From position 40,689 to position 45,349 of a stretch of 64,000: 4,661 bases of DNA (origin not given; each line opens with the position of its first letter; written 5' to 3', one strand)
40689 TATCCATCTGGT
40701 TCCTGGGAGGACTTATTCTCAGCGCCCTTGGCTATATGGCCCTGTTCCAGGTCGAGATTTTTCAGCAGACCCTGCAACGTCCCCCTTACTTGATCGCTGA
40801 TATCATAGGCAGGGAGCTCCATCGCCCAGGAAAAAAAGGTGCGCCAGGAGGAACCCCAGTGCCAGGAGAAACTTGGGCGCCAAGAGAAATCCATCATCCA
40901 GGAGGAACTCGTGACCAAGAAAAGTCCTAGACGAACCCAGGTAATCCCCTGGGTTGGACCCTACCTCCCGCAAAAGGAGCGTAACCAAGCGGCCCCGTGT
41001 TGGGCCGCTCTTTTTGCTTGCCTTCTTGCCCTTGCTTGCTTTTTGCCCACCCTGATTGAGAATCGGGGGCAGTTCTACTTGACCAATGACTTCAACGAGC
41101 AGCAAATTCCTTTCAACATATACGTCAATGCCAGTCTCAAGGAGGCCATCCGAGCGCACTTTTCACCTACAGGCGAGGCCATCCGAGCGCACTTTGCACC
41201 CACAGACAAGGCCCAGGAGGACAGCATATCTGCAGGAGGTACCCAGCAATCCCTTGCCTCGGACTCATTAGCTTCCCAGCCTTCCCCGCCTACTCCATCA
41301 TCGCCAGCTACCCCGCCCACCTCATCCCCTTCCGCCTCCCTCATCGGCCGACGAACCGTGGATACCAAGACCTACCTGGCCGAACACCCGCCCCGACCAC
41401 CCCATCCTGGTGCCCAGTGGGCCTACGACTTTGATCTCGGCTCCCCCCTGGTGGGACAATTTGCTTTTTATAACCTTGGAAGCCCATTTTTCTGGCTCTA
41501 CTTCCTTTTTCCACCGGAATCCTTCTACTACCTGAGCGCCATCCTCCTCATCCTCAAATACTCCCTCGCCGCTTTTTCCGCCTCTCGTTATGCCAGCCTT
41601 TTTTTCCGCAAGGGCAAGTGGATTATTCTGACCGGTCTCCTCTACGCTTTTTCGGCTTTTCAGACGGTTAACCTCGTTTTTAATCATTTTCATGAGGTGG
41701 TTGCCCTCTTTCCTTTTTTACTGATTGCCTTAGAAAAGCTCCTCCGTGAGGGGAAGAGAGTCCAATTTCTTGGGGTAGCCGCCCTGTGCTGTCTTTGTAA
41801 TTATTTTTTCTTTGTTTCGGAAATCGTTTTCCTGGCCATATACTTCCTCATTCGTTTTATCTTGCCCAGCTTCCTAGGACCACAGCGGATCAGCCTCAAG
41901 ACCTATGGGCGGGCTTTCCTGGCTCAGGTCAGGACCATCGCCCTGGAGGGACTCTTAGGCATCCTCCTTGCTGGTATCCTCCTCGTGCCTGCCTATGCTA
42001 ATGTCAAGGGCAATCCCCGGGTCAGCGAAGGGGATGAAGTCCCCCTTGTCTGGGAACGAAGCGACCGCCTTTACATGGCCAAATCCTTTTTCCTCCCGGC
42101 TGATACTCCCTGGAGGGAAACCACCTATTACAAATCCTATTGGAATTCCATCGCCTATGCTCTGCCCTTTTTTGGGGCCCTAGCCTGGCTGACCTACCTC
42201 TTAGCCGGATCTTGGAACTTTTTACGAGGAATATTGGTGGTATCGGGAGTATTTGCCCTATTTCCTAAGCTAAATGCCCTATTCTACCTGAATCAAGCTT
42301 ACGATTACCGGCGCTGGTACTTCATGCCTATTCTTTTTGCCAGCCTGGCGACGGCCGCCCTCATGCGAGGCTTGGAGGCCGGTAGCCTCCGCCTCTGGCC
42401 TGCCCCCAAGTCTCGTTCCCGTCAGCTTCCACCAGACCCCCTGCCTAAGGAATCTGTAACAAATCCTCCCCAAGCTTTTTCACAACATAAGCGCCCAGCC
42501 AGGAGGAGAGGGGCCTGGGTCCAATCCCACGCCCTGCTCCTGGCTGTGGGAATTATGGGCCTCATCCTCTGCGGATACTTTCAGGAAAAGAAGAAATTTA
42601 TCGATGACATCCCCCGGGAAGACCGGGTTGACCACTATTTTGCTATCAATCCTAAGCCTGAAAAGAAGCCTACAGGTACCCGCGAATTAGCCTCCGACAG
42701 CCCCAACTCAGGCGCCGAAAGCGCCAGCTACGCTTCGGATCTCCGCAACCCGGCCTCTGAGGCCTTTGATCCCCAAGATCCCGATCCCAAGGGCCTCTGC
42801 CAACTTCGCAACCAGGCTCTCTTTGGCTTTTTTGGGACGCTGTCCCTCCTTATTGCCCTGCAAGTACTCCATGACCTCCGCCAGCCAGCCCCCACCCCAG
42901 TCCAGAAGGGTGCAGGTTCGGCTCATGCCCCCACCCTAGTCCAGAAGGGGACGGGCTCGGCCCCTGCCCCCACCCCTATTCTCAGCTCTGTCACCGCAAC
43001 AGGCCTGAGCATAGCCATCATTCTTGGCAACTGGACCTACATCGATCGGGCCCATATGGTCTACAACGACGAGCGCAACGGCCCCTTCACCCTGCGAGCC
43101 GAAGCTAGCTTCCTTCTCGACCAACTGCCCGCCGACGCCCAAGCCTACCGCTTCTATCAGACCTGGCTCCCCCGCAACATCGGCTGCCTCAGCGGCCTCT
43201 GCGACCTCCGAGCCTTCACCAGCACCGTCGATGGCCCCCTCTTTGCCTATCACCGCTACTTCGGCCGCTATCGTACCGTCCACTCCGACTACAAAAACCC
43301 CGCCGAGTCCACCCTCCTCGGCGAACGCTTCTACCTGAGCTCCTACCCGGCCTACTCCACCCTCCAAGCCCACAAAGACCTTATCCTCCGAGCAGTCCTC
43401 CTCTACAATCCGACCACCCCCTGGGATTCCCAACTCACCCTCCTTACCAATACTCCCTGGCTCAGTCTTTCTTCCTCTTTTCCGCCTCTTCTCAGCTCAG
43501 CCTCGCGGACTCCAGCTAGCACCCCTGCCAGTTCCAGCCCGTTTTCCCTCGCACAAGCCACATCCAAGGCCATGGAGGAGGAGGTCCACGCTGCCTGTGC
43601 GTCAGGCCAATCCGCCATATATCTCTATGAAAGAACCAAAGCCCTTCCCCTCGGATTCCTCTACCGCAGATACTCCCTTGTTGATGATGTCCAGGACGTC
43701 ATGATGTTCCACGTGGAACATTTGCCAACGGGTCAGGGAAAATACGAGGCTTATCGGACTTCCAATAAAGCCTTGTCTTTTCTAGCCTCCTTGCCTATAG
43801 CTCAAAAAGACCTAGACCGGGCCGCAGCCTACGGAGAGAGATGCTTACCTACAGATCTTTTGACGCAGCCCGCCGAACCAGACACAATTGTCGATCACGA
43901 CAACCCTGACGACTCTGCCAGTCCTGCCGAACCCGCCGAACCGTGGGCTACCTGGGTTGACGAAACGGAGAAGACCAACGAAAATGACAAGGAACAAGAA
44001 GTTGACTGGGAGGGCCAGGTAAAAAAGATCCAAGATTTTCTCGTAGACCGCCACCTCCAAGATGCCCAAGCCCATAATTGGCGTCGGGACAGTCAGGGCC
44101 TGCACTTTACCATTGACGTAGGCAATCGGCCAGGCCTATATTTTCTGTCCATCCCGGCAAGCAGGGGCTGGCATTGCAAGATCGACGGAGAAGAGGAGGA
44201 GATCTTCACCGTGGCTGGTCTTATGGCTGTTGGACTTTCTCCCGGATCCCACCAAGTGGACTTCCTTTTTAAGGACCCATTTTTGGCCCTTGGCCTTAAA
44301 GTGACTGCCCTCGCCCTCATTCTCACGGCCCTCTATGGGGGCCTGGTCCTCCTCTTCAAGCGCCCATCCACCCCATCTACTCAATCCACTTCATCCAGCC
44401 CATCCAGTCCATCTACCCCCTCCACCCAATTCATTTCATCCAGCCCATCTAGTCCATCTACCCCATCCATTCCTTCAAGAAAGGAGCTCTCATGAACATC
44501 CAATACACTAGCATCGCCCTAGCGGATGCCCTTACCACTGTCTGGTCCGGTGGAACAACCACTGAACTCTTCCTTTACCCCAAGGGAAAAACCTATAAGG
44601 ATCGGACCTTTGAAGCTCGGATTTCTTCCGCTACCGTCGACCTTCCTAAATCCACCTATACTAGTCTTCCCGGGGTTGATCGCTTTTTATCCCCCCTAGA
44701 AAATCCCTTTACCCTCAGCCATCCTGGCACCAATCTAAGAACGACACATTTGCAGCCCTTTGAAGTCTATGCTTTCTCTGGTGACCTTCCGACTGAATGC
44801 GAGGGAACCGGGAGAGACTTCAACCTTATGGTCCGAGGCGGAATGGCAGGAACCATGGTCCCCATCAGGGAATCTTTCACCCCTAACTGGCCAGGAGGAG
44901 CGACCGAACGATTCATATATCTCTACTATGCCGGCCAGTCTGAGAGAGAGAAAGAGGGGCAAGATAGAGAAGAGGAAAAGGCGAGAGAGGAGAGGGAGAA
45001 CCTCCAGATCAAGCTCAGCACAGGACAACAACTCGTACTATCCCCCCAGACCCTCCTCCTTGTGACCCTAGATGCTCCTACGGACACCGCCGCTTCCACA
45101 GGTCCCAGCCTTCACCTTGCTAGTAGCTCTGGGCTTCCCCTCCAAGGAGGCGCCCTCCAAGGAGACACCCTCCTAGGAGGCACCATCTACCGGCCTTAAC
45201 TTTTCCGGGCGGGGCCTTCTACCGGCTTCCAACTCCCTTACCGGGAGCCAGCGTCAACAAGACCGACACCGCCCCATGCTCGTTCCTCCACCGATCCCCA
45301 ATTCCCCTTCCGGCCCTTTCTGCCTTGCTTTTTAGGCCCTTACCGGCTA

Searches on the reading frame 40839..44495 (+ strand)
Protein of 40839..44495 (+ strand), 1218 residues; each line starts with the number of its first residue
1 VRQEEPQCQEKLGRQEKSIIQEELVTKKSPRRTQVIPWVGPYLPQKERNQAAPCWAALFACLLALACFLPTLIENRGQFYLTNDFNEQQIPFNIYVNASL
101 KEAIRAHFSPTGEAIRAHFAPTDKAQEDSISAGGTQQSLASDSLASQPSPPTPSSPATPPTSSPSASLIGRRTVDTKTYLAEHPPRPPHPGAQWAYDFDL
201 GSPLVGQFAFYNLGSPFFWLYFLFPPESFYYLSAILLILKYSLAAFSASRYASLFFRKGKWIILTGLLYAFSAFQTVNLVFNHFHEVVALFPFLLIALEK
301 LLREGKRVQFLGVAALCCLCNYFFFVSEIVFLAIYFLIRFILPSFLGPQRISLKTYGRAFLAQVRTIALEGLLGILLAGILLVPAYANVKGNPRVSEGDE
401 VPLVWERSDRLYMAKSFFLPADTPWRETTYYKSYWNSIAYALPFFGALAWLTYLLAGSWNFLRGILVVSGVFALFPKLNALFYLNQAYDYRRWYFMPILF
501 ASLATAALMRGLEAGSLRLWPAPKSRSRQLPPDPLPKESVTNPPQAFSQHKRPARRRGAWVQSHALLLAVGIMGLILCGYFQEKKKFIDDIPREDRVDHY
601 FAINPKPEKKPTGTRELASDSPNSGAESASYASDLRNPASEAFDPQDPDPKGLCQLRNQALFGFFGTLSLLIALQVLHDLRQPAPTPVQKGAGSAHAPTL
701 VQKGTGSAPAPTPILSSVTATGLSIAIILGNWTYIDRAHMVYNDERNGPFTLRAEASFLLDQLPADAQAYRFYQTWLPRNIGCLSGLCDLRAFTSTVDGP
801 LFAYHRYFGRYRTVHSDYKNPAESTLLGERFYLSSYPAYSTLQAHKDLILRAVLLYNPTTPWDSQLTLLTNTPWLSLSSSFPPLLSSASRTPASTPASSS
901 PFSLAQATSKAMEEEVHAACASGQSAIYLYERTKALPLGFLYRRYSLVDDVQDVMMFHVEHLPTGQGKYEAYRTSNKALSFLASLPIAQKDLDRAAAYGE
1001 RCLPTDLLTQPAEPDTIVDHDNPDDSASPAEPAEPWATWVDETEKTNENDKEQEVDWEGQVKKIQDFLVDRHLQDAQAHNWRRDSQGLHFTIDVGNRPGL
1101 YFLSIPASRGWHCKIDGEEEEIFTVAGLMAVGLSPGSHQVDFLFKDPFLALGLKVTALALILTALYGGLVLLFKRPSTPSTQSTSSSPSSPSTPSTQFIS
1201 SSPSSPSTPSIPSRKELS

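Call 10: search_protein_families(library=pfam, proteins=[window:40839-44495:+])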
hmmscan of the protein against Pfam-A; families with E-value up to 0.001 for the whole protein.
window:40839-44495:+ (1218 aa): 1 family
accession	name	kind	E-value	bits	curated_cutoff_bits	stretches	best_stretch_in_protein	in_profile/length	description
PF09586.16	YfhO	-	3.5e-37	128.7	28.5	2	194-513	54-361/835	Bacterial membrane protein YfhO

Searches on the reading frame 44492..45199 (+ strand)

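Call 10: search_protein_families(library=pfam, proteins=[window:44492-45199:+])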
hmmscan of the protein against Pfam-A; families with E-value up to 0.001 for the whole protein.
window:44492-45199:+ (235 aa): 1 family
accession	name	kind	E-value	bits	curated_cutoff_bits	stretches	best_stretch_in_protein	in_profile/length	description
PF05962.17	HutD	-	2.5e-24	86.9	25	1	15-187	6-167/181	HutD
